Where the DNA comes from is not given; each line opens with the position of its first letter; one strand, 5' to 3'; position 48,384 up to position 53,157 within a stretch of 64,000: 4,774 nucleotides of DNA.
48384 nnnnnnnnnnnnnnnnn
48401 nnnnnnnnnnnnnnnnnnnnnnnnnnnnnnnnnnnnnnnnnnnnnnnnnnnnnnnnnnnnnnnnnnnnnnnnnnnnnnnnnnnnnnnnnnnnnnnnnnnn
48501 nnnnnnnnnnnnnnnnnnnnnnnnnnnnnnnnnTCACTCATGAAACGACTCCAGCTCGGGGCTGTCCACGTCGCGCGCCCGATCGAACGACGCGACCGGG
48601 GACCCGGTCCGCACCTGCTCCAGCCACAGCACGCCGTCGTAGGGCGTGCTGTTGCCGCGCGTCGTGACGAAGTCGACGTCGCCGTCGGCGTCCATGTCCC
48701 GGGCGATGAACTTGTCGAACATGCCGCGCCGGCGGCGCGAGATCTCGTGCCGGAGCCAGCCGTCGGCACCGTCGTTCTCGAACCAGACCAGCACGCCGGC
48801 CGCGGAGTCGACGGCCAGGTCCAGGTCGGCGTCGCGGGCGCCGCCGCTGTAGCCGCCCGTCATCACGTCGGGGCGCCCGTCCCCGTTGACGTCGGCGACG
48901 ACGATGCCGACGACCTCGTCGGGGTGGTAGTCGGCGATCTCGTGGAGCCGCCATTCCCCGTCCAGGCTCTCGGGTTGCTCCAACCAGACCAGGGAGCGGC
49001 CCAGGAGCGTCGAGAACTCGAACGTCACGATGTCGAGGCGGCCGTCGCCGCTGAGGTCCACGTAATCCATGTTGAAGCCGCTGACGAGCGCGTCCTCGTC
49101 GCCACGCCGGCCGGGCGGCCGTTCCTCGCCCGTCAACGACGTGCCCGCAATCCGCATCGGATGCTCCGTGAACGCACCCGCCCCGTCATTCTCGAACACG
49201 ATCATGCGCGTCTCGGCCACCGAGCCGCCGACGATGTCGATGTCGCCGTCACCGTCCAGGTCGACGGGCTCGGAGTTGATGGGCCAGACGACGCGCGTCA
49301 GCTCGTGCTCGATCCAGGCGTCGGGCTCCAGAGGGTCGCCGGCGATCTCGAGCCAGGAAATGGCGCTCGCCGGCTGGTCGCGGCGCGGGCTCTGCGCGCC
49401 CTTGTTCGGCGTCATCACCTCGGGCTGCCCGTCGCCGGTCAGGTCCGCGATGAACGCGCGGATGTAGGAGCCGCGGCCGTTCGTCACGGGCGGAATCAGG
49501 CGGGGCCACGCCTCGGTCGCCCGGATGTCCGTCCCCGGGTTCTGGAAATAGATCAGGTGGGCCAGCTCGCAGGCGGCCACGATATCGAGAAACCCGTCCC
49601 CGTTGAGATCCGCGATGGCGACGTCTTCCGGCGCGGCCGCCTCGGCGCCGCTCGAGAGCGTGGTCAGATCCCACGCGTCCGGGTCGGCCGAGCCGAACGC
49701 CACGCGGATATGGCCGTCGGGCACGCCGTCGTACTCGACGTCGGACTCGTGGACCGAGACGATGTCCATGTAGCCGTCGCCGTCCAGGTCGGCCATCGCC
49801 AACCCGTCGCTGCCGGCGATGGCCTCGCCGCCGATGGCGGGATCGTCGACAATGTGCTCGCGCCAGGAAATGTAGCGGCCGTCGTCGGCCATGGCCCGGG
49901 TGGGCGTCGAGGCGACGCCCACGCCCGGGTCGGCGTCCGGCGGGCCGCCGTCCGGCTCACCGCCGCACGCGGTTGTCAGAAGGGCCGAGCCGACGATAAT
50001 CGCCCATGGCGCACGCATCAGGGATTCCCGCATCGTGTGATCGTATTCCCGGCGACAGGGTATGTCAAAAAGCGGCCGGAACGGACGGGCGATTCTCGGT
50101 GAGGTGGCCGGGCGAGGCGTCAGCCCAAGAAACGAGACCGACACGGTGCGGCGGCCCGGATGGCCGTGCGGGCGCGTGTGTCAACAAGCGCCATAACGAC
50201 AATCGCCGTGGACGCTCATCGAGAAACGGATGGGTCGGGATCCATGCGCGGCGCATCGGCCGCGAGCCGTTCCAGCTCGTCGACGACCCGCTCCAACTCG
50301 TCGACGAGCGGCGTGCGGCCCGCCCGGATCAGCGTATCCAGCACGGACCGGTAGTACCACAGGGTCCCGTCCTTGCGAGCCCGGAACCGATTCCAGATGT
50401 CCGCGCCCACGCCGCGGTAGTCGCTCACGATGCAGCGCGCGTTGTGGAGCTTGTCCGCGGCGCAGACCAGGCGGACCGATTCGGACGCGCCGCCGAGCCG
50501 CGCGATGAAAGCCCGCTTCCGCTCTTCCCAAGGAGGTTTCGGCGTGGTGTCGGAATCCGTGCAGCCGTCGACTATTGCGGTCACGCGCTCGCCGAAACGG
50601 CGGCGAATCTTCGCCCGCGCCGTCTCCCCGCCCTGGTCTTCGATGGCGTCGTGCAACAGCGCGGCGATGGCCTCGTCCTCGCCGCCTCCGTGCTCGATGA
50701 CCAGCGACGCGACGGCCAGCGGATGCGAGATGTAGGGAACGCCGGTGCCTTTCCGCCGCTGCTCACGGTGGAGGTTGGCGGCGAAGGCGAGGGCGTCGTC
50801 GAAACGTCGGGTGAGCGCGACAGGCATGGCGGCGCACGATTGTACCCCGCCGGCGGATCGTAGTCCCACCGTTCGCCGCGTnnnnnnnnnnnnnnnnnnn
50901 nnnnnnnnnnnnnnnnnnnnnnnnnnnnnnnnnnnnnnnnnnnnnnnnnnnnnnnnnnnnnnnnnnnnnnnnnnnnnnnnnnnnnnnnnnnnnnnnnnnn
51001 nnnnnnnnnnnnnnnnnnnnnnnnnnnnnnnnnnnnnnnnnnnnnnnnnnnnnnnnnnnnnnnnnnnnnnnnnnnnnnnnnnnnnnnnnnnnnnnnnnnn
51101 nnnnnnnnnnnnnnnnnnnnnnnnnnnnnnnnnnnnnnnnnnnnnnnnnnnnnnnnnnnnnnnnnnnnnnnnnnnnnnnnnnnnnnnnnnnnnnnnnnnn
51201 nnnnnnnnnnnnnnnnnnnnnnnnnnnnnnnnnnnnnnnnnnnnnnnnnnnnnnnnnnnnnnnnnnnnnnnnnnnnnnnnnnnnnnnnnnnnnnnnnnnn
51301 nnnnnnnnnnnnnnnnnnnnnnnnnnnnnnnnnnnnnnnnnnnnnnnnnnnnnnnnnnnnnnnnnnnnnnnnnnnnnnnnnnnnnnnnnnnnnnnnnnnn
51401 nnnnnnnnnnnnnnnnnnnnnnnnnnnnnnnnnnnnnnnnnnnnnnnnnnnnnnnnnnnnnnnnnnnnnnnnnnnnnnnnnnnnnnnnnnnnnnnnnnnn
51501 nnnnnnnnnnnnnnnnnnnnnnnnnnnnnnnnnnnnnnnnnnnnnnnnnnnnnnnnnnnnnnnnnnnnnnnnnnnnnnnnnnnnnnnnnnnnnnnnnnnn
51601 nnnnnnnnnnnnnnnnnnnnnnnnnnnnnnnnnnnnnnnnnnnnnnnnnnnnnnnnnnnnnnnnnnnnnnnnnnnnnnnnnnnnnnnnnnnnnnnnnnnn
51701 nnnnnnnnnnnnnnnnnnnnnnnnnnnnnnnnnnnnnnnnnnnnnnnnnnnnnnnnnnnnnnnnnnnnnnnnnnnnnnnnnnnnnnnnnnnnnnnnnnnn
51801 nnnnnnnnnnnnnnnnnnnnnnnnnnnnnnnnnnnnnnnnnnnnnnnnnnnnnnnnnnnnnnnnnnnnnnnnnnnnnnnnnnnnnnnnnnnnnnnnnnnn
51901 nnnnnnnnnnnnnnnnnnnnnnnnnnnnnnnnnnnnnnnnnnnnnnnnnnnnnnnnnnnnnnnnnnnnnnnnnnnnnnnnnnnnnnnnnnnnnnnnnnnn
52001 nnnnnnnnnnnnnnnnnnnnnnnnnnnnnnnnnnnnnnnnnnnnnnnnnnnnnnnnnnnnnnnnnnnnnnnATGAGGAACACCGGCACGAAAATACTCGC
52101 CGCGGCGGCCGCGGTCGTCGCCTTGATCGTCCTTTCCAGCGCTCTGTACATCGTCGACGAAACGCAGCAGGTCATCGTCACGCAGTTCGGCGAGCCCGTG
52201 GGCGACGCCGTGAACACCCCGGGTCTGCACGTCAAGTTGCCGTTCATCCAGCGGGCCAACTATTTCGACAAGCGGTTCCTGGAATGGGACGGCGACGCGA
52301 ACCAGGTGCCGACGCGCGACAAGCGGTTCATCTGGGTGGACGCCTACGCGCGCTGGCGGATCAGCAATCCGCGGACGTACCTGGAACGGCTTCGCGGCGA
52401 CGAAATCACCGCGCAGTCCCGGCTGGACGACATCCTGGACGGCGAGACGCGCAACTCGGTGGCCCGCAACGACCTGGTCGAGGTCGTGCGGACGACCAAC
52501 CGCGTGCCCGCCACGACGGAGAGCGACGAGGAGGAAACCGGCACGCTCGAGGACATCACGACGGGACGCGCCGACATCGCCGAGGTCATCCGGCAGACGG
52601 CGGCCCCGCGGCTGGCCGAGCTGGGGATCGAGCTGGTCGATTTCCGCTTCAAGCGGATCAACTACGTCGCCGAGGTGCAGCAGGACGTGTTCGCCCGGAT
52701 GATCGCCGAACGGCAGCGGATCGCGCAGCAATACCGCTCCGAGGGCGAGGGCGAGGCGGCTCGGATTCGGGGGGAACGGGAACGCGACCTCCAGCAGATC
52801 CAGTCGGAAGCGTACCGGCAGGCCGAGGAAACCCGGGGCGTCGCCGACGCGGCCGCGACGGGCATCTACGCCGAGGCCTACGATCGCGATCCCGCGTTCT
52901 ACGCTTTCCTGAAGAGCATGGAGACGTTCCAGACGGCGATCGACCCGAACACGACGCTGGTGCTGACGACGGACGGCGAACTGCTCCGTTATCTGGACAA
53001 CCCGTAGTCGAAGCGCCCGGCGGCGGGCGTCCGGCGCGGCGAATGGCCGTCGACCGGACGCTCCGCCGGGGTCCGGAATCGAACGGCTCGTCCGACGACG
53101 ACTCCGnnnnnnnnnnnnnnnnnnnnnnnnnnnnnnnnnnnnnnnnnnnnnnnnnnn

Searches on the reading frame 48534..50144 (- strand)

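Call 18: search_protein_families(library=pfam, proteins=[window:48534-50144:-], max_evalue=0.001)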
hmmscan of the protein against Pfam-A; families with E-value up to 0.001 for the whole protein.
window:48534-50144:- (536 aa): 3 families
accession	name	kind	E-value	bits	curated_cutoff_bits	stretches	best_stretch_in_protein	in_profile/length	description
PF13517.12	FG-GAP_3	-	8.4e-26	90.8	26.9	3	119-189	1-60/61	FG-GAP-like repeat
PF01839.29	FG-GAP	-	8.9e-14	51.4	22.1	0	173-190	3-20/37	FG-GAP repeat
PF12256.14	TcdB_toxin_midN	-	6.8e-05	22.7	24.8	0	174-196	27-51/181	Insecticide toxin TcdB middle/N-terminal region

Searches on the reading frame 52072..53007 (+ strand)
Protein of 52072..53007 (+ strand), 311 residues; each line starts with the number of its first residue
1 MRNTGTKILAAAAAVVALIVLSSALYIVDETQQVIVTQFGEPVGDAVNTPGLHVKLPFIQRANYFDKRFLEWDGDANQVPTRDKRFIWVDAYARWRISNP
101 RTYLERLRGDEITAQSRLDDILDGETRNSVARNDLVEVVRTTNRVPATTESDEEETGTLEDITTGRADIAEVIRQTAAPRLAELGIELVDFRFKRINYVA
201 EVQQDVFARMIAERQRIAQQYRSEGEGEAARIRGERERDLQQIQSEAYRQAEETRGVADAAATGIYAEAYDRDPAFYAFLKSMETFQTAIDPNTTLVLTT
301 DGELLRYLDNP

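Call 84: search_protein_families(library=pfam, proteins=[window:52072-53007:+], max_evalue=0.0001)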
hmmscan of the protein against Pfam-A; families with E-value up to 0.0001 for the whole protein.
window:52072-53007:+ (311 aa): 1 family
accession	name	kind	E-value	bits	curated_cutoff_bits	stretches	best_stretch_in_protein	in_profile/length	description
PF01145.31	Band_7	-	7.1e-27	95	23.6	1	27-226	2-175/176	SPFH domain / Band 7 family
